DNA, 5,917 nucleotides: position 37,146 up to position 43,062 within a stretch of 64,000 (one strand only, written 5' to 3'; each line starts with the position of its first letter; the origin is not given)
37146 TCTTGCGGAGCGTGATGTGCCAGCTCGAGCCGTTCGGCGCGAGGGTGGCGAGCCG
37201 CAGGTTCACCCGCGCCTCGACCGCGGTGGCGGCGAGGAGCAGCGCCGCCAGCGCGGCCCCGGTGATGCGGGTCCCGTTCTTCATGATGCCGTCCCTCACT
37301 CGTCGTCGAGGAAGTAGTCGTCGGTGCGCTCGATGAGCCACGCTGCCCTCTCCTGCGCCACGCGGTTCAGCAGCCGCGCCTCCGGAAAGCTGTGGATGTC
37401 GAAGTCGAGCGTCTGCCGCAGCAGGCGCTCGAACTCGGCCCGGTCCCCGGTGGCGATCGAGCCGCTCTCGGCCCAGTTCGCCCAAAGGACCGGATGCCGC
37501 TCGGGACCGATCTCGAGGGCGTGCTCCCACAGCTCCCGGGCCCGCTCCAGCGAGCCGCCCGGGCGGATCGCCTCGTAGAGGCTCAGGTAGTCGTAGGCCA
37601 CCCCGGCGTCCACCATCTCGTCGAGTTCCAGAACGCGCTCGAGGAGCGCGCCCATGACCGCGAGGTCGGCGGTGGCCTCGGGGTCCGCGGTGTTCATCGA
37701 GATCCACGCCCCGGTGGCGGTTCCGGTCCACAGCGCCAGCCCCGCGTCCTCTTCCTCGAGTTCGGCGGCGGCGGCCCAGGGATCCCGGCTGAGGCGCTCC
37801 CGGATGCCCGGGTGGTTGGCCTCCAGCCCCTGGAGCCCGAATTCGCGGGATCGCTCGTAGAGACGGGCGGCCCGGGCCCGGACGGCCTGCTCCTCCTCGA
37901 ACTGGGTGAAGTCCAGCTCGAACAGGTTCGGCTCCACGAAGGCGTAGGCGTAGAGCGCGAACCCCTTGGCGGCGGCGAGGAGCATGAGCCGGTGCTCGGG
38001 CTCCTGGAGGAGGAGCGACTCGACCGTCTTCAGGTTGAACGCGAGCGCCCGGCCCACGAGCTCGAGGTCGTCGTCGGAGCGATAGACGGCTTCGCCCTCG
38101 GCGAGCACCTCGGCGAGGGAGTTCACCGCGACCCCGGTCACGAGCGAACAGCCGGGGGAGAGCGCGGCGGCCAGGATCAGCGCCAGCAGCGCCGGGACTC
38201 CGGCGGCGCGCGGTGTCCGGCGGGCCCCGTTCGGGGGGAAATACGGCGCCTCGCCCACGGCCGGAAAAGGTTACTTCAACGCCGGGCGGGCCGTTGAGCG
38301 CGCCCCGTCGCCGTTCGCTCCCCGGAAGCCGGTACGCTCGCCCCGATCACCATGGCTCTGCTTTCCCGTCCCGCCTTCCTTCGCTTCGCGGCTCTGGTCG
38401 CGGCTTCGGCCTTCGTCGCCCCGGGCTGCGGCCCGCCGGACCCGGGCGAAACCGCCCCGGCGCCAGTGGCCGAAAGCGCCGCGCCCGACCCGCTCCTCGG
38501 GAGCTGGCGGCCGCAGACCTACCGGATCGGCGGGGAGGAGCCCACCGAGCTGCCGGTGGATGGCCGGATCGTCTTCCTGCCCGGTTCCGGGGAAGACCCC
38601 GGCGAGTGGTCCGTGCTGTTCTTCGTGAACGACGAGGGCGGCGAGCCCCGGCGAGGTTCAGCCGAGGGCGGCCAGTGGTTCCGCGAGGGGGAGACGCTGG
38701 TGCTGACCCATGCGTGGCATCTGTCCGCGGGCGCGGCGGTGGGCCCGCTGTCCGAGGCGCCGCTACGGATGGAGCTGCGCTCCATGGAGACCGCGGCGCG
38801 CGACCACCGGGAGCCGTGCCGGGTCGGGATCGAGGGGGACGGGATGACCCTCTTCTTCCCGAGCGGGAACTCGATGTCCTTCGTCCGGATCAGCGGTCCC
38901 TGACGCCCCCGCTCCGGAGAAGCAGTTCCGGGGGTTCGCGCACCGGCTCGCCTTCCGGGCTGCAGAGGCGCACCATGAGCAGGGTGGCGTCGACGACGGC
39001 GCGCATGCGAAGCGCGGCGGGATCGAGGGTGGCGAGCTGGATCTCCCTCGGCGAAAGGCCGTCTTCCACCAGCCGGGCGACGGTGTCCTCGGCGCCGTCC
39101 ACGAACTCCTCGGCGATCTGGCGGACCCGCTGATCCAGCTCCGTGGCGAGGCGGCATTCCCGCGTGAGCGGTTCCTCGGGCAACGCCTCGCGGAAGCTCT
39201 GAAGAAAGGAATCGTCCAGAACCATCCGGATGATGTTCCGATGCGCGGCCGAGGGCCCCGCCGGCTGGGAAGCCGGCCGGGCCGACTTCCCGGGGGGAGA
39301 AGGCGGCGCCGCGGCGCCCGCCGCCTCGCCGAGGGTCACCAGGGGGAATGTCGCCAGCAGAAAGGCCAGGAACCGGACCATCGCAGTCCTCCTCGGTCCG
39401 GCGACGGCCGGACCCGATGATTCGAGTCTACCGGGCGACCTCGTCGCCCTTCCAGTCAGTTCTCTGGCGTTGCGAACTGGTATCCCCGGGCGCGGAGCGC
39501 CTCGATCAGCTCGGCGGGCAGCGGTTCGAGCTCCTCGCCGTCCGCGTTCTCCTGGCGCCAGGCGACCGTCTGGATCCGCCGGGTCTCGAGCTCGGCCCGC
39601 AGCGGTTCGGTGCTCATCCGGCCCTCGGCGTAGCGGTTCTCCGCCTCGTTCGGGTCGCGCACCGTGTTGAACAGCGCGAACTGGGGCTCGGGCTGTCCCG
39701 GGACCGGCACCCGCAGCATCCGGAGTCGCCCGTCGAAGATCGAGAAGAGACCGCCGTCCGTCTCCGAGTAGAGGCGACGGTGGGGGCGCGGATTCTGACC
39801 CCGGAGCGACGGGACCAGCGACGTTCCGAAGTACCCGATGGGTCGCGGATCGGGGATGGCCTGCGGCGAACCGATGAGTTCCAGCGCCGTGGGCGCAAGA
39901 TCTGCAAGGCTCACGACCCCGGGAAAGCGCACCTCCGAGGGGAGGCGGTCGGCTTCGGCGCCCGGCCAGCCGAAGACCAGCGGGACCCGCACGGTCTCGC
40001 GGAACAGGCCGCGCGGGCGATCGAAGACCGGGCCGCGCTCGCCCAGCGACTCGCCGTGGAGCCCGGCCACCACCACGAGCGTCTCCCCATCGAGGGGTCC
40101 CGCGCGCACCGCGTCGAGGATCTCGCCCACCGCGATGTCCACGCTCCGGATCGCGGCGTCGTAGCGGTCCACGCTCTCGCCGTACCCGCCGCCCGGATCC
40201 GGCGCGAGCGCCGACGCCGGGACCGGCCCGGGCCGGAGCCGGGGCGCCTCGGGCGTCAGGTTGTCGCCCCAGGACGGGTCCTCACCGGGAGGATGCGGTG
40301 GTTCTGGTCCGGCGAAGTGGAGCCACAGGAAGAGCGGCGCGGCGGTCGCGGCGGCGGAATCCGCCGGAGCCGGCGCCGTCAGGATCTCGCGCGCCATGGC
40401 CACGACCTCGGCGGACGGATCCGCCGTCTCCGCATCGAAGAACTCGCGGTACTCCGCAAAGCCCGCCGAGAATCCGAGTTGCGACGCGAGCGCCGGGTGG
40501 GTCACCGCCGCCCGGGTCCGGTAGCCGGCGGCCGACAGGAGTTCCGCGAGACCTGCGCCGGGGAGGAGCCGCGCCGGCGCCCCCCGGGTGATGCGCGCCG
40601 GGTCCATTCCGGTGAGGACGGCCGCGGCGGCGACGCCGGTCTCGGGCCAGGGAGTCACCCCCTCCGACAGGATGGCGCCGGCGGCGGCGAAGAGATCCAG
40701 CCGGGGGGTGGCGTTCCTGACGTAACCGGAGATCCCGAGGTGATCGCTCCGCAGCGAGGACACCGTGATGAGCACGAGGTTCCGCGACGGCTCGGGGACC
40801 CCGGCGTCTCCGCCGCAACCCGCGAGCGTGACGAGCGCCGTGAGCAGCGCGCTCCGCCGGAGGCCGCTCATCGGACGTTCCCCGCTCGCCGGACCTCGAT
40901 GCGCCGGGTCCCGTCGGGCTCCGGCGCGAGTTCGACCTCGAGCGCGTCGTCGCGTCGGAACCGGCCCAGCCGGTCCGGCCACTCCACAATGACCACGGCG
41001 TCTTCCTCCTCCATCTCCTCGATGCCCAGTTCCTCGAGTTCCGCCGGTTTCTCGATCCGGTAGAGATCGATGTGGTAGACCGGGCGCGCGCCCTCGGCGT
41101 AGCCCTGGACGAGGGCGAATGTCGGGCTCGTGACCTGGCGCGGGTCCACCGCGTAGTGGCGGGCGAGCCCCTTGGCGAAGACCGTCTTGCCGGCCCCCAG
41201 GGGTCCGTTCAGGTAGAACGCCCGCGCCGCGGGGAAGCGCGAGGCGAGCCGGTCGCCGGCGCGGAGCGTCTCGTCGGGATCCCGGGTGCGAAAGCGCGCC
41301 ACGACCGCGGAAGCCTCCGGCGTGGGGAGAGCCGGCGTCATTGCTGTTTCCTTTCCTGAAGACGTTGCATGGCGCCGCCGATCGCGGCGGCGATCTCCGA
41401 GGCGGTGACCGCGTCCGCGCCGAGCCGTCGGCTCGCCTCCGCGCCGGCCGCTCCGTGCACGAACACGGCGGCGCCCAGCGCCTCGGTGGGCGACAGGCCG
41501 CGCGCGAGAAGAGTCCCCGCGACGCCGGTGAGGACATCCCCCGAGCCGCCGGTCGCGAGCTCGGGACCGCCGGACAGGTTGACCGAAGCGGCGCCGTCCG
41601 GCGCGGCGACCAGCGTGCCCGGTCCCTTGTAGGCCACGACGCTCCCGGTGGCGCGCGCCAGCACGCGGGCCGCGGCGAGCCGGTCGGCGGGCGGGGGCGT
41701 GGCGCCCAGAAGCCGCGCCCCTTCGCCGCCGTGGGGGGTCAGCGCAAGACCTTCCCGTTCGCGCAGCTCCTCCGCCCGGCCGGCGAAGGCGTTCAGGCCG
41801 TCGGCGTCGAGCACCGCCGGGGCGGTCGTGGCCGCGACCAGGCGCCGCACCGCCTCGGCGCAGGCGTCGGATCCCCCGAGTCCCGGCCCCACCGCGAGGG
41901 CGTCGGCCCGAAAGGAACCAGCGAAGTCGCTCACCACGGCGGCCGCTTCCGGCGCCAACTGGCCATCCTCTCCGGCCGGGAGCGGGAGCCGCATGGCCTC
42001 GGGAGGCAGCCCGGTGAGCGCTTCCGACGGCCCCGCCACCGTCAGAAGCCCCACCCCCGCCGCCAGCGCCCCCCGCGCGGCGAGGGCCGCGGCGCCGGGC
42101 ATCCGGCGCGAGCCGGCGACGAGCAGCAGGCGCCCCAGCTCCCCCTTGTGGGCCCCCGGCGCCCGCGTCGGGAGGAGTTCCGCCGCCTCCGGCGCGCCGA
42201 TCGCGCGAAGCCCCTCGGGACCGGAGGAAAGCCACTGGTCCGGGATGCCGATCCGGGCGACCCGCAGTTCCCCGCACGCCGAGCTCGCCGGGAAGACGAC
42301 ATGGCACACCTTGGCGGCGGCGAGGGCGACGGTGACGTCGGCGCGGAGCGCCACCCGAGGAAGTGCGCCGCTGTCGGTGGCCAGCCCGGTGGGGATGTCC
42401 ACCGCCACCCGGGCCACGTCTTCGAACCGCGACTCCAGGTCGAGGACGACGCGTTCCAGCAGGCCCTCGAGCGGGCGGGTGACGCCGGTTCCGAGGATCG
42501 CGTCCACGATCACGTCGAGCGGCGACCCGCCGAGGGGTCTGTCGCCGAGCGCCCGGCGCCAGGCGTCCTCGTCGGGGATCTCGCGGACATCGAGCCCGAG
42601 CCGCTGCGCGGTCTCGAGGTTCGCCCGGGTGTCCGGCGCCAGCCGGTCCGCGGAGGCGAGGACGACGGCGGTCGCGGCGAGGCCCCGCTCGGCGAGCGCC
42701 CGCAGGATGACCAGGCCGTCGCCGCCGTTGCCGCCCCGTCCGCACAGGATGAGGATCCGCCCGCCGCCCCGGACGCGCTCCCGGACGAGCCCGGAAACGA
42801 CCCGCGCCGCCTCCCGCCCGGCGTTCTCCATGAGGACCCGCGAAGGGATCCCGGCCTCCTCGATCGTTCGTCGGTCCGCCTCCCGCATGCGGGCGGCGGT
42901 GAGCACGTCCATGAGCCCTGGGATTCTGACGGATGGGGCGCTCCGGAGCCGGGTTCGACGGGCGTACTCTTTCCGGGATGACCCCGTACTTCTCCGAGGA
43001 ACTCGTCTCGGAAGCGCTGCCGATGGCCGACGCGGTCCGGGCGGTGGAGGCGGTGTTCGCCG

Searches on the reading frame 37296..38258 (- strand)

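Call 83: search_protein_families(library=pfam, proteins=[window:37296-38258:-], max_evalue=0.00001)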
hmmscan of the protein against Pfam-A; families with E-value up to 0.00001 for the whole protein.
window:37296-38258:- (320 aa): 1 family
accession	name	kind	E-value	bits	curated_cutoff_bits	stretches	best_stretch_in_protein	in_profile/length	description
PF16811.11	TAtT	-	1.9e-65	221.2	26.5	1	62-316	2-263/263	TRAP transporter T-component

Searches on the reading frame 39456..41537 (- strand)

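Call 54: search_protein_families(library=pfam, proteins=[window:39456-41537:-], max_evalue=0.00001)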
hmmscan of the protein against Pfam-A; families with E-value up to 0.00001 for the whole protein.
window:39456-41537:- (693 aa): 1 family
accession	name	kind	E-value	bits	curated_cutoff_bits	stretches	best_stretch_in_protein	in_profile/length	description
PF00884.28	Sulfatase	-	6.2e-29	101.7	25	1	252-556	1-300/301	Sulfatase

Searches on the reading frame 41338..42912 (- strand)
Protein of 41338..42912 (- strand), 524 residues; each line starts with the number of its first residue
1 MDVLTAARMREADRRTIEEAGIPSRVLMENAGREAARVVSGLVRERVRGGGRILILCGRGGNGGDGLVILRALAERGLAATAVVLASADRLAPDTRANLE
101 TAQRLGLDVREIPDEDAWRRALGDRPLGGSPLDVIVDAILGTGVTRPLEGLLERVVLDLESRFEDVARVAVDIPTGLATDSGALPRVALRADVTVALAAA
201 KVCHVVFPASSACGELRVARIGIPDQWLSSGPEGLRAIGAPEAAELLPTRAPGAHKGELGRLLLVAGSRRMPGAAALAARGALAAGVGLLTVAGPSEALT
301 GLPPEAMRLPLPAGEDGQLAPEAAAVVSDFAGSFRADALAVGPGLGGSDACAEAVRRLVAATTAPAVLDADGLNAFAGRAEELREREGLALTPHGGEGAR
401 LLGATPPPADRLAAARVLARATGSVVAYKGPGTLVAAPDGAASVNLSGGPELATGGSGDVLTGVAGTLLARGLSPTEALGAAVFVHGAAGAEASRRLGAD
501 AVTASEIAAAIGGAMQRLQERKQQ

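Call 83: search_protein_families(library=pfam, proteins=[window:41338-42912:-], max_evalue=0.00001)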
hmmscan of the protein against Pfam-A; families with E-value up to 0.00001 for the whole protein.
window:41338-42912:- (524 aa): 2 families
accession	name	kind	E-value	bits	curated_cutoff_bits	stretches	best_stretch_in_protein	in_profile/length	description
PF01256.23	Carb_kinase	-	2.7e-45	155.2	27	1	262-510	1-239/242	NAD(P)H-hydrate dehydratase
PF03853.21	YjeF_N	-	3e-36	125.4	24.9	1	25-203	2-169/169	YjeF-related protein N-terminus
